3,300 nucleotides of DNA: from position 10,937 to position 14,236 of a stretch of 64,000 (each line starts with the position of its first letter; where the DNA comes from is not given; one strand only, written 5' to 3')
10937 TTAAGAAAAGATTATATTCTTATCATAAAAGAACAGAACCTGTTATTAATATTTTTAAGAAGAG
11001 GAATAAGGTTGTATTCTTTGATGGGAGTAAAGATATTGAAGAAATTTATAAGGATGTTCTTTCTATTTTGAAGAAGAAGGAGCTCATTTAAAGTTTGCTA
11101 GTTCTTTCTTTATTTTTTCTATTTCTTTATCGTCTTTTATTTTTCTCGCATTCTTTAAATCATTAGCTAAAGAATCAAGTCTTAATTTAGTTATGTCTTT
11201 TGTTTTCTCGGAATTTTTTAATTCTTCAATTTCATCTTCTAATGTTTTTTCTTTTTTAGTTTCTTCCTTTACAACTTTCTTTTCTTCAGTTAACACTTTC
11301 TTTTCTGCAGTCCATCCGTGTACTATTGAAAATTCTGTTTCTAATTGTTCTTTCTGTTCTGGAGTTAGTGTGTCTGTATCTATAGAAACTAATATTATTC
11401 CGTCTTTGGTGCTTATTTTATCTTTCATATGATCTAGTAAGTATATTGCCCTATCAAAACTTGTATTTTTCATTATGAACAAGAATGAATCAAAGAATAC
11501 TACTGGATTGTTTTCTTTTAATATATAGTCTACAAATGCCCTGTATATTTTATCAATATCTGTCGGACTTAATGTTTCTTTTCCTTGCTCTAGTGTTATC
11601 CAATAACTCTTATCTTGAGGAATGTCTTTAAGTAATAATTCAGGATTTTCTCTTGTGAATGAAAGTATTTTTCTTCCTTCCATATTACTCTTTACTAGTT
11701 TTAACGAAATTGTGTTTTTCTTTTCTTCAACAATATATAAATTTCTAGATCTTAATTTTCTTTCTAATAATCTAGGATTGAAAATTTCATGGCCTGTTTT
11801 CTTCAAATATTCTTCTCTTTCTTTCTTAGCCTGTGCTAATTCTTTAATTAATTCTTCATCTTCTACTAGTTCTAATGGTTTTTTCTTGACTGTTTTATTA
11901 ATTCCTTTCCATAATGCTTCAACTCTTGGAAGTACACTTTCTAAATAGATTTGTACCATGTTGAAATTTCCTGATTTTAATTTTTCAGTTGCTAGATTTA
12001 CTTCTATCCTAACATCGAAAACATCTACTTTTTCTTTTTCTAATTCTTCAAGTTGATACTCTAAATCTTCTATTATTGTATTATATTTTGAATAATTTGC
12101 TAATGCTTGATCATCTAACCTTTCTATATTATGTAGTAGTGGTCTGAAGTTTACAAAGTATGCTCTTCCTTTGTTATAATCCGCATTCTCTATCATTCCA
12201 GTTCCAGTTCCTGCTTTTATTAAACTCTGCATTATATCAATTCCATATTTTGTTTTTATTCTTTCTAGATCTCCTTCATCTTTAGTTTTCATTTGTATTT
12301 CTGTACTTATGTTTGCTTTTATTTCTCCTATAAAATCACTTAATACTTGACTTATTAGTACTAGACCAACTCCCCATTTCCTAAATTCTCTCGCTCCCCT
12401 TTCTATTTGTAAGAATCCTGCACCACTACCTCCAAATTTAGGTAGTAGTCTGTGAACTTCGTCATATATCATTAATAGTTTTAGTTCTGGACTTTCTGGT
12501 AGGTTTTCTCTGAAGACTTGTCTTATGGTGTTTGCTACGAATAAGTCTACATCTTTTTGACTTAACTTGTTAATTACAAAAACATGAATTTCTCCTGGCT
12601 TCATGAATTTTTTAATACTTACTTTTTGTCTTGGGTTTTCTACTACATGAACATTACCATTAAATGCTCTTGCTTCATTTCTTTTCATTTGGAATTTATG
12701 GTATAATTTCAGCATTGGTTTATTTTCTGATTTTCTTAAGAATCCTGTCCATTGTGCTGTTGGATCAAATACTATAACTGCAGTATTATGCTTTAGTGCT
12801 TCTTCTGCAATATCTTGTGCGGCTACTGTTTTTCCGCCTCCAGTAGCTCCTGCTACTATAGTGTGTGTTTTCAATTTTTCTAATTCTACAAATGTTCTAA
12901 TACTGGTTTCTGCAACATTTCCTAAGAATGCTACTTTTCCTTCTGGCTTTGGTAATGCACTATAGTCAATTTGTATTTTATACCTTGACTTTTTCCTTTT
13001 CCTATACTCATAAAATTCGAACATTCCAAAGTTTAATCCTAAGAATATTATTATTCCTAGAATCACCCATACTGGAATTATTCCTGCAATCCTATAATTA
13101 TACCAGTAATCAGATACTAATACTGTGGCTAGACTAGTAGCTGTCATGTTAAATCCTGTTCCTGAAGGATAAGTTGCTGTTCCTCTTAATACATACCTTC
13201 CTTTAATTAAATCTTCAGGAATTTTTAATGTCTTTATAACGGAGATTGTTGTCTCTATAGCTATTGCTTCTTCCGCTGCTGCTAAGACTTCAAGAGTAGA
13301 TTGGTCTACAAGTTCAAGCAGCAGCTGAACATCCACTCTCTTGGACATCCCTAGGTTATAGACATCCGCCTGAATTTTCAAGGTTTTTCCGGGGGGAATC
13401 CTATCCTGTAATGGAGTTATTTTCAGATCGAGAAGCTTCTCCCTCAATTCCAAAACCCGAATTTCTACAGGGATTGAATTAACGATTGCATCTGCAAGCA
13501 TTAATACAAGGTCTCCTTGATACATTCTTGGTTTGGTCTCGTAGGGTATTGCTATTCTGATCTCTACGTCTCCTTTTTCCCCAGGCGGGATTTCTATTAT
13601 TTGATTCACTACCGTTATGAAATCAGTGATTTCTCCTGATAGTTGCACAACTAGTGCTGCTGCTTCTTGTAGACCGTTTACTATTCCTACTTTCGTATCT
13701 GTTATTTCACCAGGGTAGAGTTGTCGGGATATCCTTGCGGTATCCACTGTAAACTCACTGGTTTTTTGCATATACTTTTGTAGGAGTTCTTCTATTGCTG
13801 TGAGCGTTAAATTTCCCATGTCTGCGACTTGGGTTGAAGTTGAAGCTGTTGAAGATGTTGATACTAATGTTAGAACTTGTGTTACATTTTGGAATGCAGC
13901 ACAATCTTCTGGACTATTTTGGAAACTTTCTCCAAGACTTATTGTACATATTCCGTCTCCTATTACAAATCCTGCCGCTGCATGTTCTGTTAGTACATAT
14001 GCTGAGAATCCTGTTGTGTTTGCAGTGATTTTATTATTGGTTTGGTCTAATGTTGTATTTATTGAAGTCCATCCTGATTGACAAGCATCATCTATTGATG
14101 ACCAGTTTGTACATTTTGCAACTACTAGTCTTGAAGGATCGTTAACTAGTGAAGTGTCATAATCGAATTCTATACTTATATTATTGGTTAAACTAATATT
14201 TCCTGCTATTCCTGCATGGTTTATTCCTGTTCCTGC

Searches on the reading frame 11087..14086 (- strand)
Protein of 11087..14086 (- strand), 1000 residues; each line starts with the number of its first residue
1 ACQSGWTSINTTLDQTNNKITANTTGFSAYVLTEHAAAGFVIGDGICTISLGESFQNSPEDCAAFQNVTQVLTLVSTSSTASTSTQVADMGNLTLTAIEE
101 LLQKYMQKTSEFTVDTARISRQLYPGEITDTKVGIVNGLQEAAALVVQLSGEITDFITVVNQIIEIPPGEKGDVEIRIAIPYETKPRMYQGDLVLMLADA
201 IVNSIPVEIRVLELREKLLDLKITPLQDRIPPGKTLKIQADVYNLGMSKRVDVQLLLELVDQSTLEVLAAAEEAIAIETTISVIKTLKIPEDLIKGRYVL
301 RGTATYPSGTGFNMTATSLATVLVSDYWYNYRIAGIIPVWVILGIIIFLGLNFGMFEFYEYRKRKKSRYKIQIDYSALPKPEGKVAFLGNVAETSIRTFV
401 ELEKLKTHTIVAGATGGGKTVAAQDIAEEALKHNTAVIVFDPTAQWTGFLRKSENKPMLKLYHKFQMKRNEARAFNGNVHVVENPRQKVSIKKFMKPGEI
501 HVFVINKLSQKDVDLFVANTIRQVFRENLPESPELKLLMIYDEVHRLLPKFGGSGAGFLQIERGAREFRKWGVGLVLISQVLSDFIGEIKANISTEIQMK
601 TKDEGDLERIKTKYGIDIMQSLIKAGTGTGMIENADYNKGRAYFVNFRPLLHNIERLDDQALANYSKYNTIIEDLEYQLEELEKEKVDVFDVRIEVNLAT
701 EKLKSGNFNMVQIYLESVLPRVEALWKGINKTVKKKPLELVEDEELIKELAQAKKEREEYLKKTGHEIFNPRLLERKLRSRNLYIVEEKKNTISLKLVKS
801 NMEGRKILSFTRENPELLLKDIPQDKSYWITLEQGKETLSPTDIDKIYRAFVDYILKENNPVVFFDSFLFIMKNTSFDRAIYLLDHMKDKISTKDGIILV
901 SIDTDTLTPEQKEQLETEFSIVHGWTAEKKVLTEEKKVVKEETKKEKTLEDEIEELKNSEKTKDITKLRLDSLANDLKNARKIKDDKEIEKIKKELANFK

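Call 71: search_protein_families(library=pfam, proteins=[window:11087-14086:-], max_evalue=0.01)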
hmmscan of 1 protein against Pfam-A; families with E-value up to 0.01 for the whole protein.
window:11087-14086:- (1000 aa): 5 families
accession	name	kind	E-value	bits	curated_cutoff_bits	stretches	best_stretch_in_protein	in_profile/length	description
PF05763.18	DUF835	-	3.9e-21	75.7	33.1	1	791-919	5-136/136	Protein of unknown function (DUF835)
PF01935.23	DUF87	-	2.1e-08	35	23.2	1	388-490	3-86/220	Helicase HerA, central domain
PF05872.18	HerA_C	-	2.8e-07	30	22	1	398-456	13-71/502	Helicase HerA-like C-terminal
PF04851.21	ResIII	-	5.4e-06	26.8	22.5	1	400-547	17-137/164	Type III restriction enzyme, res subunit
PF10412.15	TrwB_AAD_bind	-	0.00018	21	20.5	1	406-447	15-56/387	Type IV secretion-system coupling protein DNA-binding domain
